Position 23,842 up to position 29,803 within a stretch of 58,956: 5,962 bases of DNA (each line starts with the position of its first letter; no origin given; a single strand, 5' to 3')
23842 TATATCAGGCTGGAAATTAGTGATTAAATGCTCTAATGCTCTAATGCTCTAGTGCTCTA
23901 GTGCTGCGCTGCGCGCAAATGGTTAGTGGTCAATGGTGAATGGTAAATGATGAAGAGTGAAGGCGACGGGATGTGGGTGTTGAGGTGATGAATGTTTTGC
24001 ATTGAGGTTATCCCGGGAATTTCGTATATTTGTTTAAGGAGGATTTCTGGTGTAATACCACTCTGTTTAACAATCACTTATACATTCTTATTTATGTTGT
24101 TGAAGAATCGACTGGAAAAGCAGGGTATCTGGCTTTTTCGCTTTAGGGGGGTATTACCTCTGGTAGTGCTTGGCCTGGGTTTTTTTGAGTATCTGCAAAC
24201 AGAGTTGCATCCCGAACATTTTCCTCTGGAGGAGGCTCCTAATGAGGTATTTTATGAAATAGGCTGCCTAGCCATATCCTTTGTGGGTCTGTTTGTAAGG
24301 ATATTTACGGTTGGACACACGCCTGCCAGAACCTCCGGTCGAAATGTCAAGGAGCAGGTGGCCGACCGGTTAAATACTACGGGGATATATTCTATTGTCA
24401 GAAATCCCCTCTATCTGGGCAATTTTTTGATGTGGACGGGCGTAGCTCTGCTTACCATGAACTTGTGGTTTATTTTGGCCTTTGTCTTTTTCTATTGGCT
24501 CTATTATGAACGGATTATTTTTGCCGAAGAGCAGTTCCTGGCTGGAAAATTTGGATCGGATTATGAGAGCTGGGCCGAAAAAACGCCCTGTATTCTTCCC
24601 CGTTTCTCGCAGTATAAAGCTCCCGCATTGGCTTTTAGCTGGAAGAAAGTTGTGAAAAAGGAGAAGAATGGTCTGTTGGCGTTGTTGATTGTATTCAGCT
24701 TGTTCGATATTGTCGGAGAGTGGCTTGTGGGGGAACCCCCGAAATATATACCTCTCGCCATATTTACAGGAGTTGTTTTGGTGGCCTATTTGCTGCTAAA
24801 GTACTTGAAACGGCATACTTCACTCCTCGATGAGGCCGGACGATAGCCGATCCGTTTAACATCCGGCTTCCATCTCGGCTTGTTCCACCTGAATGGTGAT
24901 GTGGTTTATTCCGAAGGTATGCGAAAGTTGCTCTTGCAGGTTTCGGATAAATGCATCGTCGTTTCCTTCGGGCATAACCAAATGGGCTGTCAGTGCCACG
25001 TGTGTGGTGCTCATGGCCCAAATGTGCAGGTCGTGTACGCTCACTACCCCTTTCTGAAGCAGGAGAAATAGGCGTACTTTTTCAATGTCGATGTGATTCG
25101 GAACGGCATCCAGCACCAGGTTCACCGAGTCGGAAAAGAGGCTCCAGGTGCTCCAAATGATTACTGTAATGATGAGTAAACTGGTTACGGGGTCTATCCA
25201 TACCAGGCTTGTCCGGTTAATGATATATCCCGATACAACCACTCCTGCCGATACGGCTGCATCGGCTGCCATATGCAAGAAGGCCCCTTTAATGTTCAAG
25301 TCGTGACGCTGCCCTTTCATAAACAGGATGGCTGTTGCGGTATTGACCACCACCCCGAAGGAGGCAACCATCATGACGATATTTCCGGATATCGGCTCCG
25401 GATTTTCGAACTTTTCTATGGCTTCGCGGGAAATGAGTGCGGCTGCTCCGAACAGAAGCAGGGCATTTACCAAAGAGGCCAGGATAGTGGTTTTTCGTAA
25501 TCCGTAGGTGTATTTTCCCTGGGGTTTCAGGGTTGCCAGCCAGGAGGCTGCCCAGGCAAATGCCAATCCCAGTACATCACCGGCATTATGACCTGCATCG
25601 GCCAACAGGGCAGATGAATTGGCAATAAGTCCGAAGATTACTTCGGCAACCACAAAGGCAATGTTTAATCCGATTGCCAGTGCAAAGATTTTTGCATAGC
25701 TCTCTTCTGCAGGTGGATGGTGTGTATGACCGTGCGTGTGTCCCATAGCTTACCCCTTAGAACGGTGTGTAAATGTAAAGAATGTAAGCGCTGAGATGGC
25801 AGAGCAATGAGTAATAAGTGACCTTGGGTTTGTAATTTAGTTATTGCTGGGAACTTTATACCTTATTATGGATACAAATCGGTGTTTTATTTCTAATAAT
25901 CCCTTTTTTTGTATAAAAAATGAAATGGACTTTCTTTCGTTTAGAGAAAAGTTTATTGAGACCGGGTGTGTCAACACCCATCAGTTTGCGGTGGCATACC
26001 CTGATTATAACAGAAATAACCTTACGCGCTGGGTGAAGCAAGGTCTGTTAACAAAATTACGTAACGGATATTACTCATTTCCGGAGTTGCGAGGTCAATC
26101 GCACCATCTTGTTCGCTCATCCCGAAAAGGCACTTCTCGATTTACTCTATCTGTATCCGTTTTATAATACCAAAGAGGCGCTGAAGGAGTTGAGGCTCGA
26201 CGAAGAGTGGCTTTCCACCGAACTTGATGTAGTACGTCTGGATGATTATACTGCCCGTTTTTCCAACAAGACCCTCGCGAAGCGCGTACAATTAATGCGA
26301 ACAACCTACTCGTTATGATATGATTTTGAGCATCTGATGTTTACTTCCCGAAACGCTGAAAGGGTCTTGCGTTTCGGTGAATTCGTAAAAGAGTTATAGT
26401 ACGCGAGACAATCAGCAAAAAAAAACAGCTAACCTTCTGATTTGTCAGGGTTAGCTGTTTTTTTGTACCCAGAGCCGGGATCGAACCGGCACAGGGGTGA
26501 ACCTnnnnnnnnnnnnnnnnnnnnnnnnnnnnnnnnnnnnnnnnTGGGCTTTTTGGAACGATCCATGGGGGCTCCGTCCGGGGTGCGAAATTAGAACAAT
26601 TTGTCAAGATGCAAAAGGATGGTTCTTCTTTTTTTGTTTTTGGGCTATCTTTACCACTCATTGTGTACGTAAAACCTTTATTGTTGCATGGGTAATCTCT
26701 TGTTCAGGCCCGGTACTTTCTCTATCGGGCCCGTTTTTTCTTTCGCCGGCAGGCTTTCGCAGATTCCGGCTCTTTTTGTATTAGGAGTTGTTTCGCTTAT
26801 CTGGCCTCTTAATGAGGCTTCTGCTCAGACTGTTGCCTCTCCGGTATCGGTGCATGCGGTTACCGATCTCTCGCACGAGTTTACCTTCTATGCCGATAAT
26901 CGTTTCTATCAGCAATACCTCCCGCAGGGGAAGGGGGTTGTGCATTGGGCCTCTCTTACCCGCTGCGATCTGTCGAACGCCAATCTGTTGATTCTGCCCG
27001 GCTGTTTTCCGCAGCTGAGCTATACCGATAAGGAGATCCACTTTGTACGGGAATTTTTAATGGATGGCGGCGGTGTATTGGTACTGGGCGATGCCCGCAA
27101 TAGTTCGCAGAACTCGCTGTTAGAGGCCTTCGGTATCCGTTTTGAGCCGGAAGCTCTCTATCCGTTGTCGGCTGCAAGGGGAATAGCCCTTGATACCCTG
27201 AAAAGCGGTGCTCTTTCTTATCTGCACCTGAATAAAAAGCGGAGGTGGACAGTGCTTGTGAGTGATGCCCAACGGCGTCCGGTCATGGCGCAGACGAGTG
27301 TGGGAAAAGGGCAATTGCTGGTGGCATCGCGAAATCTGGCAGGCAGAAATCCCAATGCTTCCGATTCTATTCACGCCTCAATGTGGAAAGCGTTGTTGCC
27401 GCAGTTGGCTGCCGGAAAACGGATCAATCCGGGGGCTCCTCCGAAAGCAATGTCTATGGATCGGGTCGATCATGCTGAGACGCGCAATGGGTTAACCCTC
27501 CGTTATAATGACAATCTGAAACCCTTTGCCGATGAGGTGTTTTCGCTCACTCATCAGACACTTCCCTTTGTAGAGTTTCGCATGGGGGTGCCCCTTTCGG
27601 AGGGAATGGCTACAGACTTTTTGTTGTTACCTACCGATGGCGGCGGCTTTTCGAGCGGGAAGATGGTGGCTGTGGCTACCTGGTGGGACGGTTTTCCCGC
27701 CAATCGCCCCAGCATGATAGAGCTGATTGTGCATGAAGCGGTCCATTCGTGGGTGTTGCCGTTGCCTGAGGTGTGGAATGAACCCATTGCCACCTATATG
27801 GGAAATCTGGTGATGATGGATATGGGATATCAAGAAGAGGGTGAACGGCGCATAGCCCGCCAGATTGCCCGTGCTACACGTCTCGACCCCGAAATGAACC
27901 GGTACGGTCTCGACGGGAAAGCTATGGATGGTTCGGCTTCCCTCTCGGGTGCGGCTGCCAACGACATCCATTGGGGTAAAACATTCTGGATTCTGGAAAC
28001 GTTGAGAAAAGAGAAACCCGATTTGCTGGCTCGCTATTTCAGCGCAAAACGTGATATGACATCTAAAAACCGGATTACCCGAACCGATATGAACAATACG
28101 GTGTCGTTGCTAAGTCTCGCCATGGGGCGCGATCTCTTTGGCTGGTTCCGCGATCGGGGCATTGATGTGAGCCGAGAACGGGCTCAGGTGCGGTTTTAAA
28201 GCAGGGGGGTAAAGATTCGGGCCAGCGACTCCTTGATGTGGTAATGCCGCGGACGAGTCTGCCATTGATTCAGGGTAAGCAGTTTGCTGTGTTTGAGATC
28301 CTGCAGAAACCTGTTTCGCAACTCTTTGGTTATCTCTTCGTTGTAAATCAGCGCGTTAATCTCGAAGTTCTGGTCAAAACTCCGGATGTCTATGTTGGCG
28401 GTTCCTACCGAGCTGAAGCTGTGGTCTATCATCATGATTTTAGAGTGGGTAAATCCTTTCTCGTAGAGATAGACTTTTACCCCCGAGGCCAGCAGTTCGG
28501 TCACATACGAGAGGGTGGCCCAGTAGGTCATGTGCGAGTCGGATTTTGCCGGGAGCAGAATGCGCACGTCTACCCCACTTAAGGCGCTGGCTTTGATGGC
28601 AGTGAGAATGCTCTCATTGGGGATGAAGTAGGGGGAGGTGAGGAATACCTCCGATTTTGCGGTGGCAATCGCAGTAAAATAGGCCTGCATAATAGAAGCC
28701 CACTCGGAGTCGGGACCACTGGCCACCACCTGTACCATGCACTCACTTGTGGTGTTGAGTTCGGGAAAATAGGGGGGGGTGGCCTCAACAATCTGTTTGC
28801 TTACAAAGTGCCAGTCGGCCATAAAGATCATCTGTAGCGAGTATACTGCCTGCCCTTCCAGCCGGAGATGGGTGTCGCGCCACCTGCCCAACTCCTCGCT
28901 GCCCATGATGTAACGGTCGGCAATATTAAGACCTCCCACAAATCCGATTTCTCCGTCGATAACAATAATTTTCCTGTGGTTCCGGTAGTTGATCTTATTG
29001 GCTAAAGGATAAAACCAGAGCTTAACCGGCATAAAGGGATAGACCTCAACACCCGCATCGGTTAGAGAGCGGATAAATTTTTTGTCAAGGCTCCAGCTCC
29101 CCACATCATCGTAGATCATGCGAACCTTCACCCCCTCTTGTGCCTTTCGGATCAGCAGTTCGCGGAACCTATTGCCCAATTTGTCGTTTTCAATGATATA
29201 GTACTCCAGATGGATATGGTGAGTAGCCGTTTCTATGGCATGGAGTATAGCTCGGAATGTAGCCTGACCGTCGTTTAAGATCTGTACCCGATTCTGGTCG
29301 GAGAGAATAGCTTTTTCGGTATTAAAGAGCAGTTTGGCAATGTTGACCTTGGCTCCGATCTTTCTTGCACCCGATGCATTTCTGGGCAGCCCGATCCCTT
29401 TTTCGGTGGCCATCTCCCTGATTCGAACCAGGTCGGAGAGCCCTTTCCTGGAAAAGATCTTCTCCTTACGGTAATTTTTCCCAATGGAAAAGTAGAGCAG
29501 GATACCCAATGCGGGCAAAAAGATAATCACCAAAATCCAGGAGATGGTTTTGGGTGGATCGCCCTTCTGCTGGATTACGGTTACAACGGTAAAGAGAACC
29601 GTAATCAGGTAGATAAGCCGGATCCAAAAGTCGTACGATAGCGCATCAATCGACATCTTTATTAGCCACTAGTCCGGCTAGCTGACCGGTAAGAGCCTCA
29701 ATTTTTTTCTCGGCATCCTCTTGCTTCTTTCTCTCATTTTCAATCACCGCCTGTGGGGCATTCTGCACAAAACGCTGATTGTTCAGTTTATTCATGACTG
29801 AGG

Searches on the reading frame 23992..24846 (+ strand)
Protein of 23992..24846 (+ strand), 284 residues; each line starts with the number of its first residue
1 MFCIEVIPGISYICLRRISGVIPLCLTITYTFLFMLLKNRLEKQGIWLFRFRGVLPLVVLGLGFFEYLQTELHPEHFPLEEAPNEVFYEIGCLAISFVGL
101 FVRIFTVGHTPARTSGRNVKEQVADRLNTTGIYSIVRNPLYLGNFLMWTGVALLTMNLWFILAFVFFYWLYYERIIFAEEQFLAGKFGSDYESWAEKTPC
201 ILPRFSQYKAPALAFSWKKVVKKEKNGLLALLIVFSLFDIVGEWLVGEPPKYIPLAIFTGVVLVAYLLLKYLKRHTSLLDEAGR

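Call 15: search_protein_families(library=pfam, proteins=[window:23992-24843:+])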
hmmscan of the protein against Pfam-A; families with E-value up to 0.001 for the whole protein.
window:23992-24843:+ (284 aa): 3 families
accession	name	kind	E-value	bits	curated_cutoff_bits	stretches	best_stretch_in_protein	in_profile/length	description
PF04191.18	PEMT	-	3.6e-12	47.1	25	1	124-189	39-104/105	Phospholipid methyltransferase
PF04140.19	ICMT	-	3e-06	28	24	1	122-183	30-93/95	Isoprenylcysteine carboxyl methyltransferase (ICMT) family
PF06966.17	DUF1295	-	4.5e-05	23.5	20.4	1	125-195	153-232/235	Protein of unknown function (DUF1295)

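Call 36: find_encoding_contigs(protein=window:23992-24846:+, flank=10000, max_places=8)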
Protein window:23992-24846:+ (284 aa): 1 contig read that carries it; 1 place shown.
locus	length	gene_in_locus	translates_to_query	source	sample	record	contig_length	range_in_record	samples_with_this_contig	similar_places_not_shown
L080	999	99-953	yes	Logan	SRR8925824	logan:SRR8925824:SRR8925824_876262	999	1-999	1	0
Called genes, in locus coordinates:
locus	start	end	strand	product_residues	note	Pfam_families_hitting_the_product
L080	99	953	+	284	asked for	PF04191:PEMT, PF04140:ICMT (weak)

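Call 37: find_homologous_proteins(query=window:23992-24843:+, max_evalue=1e-40)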
Query window:23992-24843:+ (284 aa): 3942 proteins with E <= 1e-40 among 6551 candidates; the best 120 are listed.
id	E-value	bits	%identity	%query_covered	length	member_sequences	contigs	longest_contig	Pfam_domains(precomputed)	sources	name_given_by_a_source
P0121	5.6e-164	563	100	88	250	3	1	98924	PF04140.20,PF04191.19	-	-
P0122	1.1e-122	427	73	88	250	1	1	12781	PF04140.20,PF06966.18,PF04191.19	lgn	-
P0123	1.0e-120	421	72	88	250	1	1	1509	PF04140.20,PF06966.18,PF04191.19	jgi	jgi:protein-S-isoprenylcysteine O-methyltransferase Ste14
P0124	2.0e-119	416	71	88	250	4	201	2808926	PF04140.20,PF06966.18,PF04191.19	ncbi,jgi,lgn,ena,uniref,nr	ncbi:hypothetical protein ING2E5B_2010 [Fermentimonas caenicola]|jgi:protein-S-isoprenylcysteine O-m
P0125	4.2e-119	415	69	88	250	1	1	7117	PF04140.20,PF04191.19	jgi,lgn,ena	-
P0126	5.2e-119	415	70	88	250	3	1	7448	PF04140.20,PF06966.18,PF04191.19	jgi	jgi:protein-S-isoprenylcysteine O-methyltransferase Ste14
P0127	7.5e-117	408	70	88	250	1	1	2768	PF04140.20,PF06966.18,PF04191.19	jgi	jgi:protein-S-isoprenylcysteine O-methyltransferase Ste14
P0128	7.9e-116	405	70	88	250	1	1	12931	PF04140.20,PF04191.19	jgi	jgi:protein-S-isoprenylcysteine O-methyltransferase Ste14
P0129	2.0e-115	403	66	94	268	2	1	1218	PF04140.20,PF04191.19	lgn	-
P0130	4.7e-115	402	68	88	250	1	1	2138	PF04140.20,PF04191.19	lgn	-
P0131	5.3e-114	399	70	86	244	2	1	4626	PF04140.20,PF04191.19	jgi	jgi:protein-S-isoprenylcysteine O-methyltransferase Ste14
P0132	6.6e-114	398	67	88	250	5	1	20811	PF04140.20,PF06966.18,PF04191.19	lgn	-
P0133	7.4e-114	398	68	88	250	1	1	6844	PF04140.20,PF06966.18,PF04191.19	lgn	-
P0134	8.3e-114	398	68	88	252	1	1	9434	PF04140.20,PF06966.18,PF04191.19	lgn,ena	-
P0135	1.2e-112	394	67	88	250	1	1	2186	PF04140.20,PF06966.18,PF04191.19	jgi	-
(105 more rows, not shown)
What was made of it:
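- Checked: The ICMT-like gene really starts near 24094 (call 37).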

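Call 38: find_encoding_contigs(protein=P0121, flank=10000, max_places=6)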
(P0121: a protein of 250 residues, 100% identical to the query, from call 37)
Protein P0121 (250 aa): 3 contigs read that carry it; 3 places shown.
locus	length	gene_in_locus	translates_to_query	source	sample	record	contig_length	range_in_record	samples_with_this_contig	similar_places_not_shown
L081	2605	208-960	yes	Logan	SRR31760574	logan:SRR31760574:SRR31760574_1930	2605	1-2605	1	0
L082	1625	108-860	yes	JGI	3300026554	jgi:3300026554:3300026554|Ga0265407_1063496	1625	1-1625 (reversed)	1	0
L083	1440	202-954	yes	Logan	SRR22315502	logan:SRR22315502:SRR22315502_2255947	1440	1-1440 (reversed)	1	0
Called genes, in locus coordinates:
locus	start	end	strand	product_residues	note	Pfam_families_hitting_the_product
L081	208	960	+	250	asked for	PF04140:ICMT (weak), PF04191:PEMT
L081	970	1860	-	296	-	PF01545:Cation_efflux, PF16916:ZT_dimer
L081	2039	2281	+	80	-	-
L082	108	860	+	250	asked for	PF04140:ICMT (weak), PF04191:PEMT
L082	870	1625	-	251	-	?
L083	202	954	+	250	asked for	PF04140:ICMT (weak), PF04191:PEMT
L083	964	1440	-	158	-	?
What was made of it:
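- Tried and rejected: Look-ups of the ICMT-like protein returned only 1-2.6-kb contigs that break at copy E (calls 36, 38).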

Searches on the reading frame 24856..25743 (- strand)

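Call 21: search_protein_families(library=pfam, proteins=[window:24856-25743:-])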
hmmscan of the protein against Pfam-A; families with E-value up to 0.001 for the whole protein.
window:24856-25743:- (295 aa): 2 families
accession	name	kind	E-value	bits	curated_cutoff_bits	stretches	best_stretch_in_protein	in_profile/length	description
PF01545.26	Cation_efflux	-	4.3e-36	125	26.6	1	22-208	3-195/198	Cation efflux family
PF16916.11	ZT_dimer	-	7.6e-13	48.7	26.7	1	215-288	1-77/78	Dimerisation domain of Zinc Transporter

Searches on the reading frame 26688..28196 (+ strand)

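Call 21: search_protein_families(library=pfam, proteins=[window:26688-28196:+])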
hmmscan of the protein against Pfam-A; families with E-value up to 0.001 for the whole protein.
window:26688-28196:+ (503 aa): 2 families
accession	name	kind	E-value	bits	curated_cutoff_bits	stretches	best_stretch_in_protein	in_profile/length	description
PF09822.16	ABC_transp_aux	-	8.4e-05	22.4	34.7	1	107-157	53-119/288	ABC-type uncharacterized transport system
PF14258.12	DUF4350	-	0.00014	22.7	30.4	1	83-222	22-166/181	Domain of unknown function (DUF4350)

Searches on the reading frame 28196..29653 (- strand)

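Call 21: search_protein_families(library=pfam, proteins=[window:28196-29653:-])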
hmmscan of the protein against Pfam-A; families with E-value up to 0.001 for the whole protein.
window:28196-29653:- (485 aa): 3 families
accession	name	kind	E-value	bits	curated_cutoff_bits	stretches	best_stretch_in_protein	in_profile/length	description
PF13091.12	PLDc_2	-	1.2e-46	158.3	27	2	327-452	3-131/132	PLD-like domain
PF00614.28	PLDc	-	1.1e-15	57.3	21.9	2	223-248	3-28/28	Phospholipase D Active site motif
PF13396.11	PLDc_N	-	2.8e-09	37.2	23.3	1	20-58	4-41/42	Phospholipase_D-nuclease N-terminal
